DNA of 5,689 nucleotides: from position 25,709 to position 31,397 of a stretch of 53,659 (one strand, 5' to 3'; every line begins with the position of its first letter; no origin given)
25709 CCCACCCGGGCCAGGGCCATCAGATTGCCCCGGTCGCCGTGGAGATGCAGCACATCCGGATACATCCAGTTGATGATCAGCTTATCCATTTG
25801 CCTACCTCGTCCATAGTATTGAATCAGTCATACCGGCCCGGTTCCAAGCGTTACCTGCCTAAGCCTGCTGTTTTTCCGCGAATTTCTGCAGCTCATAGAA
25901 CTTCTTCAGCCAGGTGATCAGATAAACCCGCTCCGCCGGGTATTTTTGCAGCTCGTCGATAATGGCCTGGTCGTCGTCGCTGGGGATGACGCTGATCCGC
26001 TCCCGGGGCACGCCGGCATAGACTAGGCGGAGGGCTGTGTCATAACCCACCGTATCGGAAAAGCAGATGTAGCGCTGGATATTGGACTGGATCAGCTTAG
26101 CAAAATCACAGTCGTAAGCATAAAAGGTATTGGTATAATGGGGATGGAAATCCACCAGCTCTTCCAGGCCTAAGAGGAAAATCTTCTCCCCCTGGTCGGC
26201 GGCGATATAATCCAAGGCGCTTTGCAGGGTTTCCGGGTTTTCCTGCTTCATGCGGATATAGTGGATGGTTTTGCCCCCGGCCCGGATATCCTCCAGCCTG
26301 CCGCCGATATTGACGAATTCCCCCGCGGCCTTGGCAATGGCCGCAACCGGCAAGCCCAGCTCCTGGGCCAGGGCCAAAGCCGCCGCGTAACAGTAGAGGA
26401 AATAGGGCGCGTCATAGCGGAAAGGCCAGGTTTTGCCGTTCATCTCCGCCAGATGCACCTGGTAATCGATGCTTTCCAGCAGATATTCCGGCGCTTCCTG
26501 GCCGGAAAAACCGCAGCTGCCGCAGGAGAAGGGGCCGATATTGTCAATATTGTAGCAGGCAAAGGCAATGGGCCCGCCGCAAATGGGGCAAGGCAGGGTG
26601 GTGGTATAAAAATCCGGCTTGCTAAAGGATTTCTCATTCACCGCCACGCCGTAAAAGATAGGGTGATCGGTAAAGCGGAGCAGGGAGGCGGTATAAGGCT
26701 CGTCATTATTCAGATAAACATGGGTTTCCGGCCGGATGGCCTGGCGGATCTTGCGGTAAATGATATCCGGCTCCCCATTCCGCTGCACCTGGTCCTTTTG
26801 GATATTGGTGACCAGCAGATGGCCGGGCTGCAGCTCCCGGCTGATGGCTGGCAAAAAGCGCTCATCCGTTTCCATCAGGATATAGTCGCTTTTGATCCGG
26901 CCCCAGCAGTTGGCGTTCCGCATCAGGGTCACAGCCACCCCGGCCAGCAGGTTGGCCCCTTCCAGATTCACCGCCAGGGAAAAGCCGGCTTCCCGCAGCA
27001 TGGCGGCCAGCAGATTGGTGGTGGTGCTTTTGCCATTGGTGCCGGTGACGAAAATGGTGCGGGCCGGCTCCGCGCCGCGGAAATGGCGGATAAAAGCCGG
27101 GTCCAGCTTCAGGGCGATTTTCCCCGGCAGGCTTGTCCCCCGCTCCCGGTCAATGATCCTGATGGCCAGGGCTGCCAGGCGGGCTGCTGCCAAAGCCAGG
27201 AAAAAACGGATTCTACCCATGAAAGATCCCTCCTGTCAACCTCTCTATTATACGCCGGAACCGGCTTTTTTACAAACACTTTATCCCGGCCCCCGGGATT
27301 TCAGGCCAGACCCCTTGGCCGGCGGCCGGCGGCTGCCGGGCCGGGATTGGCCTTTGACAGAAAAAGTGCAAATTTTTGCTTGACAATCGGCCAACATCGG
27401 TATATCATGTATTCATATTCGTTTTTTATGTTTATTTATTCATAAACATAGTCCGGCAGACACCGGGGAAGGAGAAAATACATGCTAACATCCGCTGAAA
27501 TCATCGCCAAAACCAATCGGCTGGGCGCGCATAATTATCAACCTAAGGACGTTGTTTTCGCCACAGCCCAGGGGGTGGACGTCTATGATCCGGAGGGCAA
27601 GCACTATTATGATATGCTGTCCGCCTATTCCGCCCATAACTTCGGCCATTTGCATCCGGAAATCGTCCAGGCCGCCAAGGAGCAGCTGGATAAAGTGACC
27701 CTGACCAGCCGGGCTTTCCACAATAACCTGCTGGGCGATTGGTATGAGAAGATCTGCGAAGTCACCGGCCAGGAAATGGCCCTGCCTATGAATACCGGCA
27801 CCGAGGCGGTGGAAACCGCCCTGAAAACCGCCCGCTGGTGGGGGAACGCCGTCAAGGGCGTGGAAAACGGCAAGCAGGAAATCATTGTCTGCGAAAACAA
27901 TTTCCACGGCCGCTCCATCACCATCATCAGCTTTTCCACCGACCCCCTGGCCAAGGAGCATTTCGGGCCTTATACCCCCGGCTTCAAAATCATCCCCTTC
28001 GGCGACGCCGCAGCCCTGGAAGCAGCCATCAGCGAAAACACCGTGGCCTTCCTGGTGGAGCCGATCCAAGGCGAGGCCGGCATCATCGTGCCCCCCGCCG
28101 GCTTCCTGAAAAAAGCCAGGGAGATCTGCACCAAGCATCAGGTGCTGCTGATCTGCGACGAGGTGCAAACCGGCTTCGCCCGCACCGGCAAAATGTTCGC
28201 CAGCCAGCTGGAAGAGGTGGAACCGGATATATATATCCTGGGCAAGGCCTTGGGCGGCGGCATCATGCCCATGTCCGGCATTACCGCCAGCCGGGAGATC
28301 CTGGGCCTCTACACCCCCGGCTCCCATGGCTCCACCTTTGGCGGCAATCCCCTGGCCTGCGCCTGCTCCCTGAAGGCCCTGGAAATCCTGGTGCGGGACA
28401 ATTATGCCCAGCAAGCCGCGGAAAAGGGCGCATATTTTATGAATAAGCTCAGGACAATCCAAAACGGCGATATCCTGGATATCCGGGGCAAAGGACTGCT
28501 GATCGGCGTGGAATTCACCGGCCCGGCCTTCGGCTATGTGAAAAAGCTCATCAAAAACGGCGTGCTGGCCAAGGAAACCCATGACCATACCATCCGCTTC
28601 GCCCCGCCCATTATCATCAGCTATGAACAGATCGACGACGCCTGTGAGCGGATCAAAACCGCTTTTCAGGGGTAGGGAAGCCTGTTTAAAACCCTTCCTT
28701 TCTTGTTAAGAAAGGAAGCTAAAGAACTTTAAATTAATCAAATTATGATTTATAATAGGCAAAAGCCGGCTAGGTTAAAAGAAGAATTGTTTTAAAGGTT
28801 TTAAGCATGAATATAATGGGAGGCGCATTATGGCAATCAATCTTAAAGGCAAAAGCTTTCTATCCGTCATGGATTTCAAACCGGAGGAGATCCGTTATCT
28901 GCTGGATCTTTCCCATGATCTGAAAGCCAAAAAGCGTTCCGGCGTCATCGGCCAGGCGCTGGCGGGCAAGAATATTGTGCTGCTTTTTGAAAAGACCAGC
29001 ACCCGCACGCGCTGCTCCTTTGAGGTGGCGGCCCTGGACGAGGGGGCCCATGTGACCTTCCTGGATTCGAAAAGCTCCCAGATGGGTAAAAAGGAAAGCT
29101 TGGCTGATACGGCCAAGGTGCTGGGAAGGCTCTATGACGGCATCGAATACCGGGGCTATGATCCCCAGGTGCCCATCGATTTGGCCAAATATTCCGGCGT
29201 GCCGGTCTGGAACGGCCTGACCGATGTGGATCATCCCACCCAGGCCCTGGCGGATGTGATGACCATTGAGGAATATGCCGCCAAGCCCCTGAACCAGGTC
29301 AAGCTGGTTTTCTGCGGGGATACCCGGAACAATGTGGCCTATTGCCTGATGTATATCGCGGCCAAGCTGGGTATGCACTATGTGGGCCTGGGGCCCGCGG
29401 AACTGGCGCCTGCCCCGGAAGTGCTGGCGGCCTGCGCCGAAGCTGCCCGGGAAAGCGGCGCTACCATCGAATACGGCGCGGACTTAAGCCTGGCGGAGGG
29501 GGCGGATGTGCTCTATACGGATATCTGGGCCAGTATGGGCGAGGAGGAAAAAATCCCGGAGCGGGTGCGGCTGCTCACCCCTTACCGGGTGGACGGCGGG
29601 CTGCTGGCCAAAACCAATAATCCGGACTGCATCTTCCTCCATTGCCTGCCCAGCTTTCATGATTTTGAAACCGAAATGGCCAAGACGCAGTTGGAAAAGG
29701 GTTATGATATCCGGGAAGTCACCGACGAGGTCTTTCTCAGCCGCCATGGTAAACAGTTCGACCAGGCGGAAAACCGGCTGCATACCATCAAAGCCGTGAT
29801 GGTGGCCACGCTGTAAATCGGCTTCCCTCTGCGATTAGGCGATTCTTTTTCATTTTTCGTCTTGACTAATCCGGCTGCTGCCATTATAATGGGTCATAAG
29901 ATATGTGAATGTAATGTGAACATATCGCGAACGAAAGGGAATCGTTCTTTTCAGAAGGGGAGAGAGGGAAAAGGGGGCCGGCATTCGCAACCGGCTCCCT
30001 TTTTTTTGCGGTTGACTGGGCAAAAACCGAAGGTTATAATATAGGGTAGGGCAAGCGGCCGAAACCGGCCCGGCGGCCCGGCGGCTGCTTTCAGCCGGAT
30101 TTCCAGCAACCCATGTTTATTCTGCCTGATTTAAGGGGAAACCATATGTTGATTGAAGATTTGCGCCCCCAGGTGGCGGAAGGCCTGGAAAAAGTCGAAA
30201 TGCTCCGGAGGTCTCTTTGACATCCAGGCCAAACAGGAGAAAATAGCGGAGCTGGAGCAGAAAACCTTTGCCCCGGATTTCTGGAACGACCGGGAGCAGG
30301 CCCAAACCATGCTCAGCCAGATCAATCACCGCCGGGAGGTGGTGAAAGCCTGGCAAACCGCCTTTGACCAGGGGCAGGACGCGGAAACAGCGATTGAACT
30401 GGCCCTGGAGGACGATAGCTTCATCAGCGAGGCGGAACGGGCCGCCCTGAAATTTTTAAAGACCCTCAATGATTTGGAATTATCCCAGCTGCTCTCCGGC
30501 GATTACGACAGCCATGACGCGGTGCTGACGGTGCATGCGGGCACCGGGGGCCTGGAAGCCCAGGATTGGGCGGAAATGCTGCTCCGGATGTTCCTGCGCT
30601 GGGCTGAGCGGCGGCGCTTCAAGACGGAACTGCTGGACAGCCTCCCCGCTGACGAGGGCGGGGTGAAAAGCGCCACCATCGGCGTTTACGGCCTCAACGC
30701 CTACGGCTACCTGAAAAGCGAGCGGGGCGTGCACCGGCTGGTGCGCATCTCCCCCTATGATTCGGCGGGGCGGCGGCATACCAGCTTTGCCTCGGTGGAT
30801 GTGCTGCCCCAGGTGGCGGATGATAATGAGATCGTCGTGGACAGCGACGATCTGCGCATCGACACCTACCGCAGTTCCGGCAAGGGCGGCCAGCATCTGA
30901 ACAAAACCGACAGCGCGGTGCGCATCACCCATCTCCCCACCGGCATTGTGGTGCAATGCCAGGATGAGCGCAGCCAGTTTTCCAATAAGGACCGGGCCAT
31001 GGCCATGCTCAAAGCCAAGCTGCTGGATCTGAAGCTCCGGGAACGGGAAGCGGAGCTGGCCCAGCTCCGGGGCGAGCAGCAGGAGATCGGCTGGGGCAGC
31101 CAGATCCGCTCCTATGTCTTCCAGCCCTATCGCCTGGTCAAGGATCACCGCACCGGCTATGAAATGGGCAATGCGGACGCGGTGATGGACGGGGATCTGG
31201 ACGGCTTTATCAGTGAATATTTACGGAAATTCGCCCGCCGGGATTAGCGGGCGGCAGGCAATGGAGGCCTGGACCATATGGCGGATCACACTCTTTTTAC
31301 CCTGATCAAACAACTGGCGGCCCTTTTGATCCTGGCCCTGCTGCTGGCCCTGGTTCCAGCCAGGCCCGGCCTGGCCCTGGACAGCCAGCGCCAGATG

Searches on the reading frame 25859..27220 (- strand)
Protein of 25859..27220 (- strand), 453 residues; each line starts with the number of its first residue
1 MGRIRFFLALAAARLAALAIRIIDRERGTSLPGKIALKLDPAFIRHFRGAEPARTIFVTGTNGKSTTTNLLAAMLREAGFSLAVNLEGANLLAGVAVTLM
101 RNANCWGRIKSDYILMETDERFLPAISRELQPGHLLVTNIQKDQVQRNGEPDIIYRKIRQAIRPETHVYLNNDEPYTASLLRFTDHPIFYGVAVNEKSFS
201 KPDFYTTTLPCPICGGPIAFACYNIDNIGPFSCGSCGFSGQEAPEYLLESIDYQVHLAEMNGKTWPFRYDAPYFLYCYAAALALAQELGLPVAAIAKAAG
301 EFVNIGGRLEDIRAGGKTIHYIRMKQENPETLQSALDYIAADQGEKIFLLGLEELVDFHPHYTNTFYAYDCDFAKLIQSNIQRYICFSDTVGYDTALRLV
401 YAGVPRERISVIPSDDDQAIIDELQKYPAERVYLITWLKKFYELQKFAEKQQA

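Call 86: search_protein_families(library=pfam, proteins=[window:25859-27220:-])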
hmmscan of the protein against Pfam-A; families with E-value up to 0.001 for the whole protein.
window:25859-27220:- (453 aa): 2 families
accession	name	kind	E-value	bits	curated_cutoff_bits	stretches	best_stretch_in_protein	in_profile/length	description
PF08353.15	MurT_C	-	1.2e-16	61.1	25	1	327-435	3-104/110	MurT ligase C-terminal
PF08245.18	Mur_ligase_M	-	3.3e-07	30.9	24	1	58-186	1-137/200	Mur ligase middle domain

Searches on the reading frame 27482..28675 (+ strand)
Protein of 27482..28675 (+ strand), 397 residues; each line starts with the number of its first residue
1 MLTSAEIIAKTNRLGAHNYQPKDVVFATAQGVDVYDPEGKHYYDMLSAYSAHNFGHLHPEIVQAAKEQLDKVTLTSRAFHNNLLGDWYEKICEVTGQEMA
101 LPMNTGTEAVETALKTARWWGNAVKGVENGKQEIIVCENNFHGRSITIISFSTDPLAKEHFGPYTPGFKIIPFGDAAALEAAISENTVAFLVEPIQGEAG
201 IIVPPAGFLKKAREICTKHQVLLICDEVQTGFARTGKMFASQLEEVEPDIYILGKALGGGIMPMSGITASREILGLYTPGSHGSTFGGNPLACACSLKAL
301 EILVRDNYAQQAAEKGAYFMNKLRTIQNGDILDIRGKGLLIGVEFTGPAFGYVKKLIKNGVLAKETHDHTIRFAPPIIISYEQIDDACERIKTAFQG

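Call 16: search_protein_families(library=pfam, proteins=[window:27482-28675:+])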
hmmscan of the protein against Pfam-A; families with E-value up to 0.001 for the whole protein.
window:27482-28675:+ (397 aa): 1 family
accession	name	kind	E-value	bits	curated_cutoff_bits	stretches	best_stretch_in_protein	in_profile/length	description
PF00202.27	Aminotran_3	-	7.5e-121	404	30.5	1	16-394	3-402/403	Aminotransferase class-III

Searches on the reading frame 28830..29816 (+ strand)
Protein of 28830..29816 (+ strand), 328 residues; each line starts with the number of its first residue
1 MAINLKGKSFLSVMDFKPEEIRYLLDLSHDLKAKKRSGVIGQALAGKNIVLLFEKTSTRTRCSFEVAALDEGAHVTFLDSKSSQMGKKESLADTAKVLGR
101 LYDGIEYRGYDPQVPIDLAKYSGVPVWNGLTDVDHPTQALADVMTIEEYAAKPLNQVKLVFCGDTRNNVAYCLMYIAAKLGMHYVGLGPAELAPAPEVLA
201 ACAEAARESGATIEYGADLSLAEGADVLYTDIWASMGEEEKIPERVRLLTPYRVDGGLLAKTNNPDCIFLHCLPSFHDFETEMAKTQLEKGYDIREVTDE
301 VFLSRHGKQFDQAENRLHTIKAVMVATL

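Call 16: search_protein_families(library=pfam, proteins=[window:28830-29816:+])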
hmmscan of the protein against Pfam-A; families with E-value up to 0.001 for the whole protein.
window:28830-29816:+ (328 aa): 2 families
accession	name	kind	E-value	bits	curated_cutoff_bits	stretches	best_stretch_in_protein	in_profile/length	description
PF02729.26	OTCace_N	-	3.6e-46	157.3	29.9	1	8-148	1-148/148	Aspartate/ornithine carbamoyltransferase, carbamoyl-P binding domain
PF00185.30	OTCace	-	1.5e-42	145.7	29.4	1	156-326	2-156/157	Aspartate/ornithine carbamoyltransferase, Asp/Orn binding domain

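Call 28: find_encoding_contigs(protein=window:28830-29816:+, flank=6000, max_places=10)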
Protein window:28830-29816:+ (328 aa): 2 contigs read that carry it; 2 places shown.
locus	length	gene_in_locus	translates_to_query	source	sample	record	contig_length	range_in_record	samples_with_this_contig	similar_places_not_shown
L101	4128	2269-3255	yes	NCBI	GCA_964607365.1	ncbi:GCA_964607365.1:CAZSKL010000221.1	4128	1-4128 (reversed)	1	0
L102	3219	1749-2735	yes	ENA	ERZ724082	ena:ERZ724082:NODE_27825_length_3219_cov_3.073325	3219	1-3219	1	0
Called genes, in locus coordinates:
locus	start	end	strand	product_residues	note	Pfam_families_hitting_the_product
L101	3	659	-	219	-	?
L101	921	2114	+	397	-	PF00202:Aminotran_3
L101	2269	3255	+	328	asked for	PF02729:OTCace_N, PF00185:OTCace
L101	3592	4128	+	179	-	?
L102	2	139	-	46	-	?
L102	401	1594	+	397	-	PF00202:Aminotran_3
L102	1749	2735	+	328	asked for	PF02729:OTCace_N, PF00185:OTCace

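Call 57: find_homologous_proteins(query=window:28830-29816:+, max_evalue=1e-60)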
Query window:28830-29816:+ (328 aa): 8000 proteins with E <= 1e-60 among 8000 candidates; the best 120 are listed.
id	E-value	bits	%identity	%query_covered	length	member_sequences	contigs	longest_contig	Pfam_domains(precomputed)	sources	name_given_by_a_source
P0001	5.7e-217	737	100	100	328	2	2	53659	PF00185.31,PF02729.27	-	-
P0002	2.7e-201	686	72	88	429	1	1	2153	PF00185.31,PF02729.27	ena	-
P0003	3.1e-188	643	86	100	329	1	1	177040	PF00185.31,PF02729.27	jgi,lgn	-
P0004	7.1e-177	605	80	100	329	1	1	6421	PF00185.31,PF02729.27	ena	-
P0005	1.9e-173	594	80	100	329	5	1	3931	PF00185.31,PF02729.27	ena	-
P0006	3.9e-173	593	80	100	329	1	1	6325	PF00185.31,PF02729.27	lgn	-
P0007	2.0e-172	591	79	100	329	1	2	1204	PF00185.31,PF02729.27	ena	-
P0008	2.7e-172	590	79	100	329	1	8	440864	PF00185.31,PF02729.27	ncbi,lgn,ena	-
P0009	9.7e-172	589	78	100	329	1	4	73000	PF00185.31,PF02729.27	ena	-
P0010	9.8e-172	589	78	100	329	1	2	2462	PF00185.31,PF02729.27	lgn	-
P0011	9.8e-172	589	78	100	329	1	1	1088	PF00185.31,PF02729.27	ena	-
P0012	1.0e-171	589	78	100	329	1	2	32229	PF00185.31,PF02729.27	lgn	-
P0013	1.0e-171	589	79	100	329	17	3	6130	PF00185.31,PF02729.27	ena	-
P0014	1.8e-171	588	79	100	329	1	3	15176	PF00185.31,PF02729.27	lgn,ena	-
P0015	1.9e-171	588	78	100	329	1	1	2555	PF00185.31,PF02729.27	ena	-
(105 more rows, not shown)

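Call 58: find_encoding_contigs(protein=P0003, flank=10000, max_places=3)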
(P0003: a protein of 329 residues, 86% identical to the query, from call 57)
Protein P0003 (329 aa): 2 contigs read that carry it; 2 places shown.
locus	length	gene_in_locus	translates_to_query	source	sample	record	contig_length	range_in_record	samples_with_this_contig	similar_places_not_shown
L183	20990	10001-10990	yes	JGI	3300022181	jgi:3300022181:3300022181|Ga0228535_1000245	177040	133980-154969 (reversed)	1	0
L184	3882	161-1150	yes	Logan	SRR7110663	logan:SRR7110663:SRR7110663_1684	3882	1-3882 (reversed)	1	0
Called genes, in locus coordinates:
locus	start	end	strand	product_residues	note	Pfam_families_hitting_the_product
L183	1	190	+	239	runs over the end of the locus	PF02527:GidB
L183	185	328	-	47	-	-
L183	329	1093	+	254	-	PF00142:Fer4_NifH, PF01656:CbiA, PF02374:ArsA_ATPase (weak), PF06564:CBP_BcsQ, PF09140:MipZ (weak), PF10609:ParA, PF13614:AAA_31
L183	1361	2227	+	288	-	PF02195:ParB_N, PF17762:HTH_ParB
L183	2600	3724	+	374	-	PF00712:DNA_pol3_beta, PF02767:DNA_pol3_beta_2, PF02768:DNA_pol3_beta_3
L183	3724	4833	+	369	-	PF02463:SMC_N, PF13175:AAA_15 (faint), PF13476:AAA_23, PF13304:AAA_21 (faint)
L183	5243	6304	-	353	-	PF01168:Ala_racemase_N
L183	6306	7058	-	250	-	-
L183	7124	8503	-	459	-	PF08245:Mur_ligase_M (weak), PF08353:MurT_C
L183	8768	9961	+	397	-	PF00202:Aminotran_3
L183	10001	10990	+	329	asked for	PF02729:OTCace_N, PF00185:OTCace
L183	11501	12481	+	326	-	PF03462:PCRF, PF00472:RF-1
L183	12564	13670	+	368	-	PF02557:VanY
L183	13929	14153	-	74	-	PF12844:HTH_19, PF13560:HTH_31, PF15731:MqsA_antitoxin (weak), PF01381:HTH_3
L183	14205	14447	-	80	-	PF13443:HTH_26, PF13560:HTH_31 (weak), PF01381:HTH_3 (weak)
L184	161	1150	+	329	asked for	PF02729:OTCace_N, PF00185:OTCace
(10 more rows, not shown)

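Call 59: find_encoding_contigs(protein=P0008, flank=10000, max_places=3)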
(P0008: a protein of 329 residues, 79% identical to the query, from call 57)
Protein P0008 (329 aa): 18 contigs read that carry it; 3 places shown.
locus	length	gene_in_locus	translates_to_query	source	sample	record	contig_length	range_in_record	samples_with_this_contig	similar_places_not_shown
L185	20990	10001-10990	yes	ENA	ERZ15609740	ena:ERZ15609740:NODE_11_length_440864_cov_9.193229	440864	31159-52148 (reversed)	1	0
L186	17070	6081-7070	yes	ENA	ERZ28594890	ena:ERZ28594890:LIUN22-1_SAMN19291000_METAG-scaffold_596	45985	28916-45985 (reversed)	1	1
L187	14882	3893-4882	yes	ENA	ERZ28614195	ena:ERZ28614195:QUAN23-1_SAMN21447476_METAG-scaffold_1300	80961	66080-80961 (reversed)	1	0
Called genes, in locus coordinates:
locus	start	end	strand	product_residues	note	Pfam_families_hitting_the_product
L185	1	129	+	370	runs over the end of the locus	-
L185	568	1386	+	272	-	PF01168:Ala_racemase_N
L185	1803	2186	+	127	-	PF01880:Desulfoferrodox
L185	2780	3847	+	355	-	PF01168:Ala_racemase_N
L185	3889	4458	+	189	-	PF01812:5-FTHF_cyc-lig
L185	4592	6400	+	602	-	PF16697:Yop-YscD_cpl, PF00498:FHA, PF01098:FTSW_RODA_SPOVE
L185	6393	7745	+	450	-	PF00905:Transpeptidase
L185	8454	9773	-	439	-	PF13458:Peripla_BP_6, PF13433:Peripla_BP_5 (weak), PF01094:ANF_receptor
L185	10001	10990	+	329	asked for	PF02729:OTCace_N, PF00185:OTCace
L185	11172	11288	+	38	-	-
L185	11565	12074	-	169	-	PF00186:DHFR_1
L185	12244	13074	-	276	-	PF00303:Thymidylat_synt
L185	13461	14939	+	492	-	PF00089:Trypsin, PF13365:Trypsin_2, PF00595:PDZ, PF13180:PDZ_2, PF17820:PDZ_6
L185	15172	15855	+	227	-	PF00072:Response_reg, PF00486:Trans_reg_C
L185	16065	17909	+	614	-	PF00672:HAMP, PF00512:HisKA, PF02518:HATPase_c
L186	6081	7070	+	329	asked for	PF02729:OTCace_N, PF00185:OTCace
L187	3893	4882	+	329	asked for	PF02729:OTCace_N, PF00185:OTCace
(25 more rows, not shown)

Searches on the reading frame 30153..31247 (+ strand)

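Call 86: search_protein_families(library=pfam, proteins=[window:30153-31247:+])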
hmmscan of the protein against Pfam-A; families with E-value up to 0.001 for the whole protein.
window:30153-31247:+ (364 aa): 2 families
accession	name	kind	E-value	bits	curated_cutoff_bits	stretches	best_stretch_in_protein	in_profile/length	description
PF03462.23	PCRF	-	1.3e-54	185.4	24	1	28-215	2-194/194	PCRF domain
PF00472.26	RF-1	-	1.2e-42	144.9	35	1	224-333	2-116/116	RF-1 domain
